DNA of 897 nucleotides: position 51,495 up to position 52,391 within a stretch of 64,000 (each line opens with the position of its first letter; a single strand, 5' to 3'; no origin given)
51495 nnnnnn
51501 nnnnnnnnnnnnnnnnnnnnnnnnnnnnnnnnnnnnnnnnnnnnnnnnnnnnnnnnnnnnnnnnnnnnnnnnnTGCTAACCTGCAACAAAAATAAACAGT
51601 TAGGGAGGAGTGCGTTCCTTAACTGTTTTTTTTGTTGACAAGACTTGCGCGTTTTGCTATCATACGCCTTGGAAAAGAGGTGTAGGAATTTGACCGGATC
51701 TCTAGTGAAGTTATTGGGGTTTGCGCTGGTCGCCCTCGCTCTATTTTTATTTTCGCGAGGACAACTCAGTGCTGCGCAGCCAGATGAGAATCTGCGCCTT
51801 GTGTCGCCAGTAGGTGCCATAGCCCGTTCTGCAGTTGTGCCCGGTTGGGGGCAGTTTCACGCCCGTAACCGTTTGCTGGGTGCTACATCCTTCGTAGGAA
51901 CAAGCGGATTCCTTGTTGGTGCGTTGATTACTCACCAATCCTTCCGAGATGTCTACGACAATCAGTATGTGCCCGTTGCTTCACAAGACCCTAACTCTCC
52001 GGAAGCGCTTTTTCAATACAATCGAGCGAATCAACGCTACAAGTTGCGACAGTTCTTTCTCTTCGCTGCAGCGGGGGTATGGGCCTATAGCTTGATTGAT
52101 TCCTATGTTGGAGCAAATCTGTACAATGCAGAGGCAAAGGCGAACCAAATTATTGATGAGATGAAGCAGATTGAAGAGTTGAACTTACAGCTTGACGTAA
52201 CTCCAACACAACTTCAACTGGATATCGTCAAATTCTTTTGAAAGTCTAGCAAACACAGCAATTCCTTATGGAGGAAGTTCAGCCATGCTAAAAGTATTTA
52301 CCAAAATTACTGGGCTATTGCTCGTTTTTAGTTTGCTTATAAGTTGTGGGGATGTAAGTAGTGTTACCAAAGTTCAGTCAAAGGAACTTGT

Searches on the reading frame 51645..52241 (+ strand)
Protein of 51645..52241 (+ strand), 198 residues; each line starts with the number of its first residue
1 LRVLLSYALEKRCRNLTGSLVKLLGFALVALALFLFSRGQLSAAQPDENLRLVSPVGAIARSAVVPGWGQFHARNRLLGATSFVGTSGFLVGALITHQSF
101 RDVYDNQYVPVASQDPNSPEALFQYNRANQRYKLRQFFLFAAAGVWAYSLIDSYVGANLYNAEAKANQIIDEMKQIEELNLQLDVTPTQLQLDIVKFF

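Call 27: search_protein_families(library=pfam, proteins=[window:51645-52241:+])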
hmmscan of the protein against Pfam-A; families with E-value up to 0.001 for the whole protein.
window:51645-52241:+ (198 aa): 1 family
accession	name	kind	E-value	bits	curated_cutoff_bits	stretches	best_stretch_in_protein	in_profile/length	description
PF18935.5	DUF5683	-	4e-09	37.1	26.7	1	54-164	4-120/151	Family of unknown function (DUF5683)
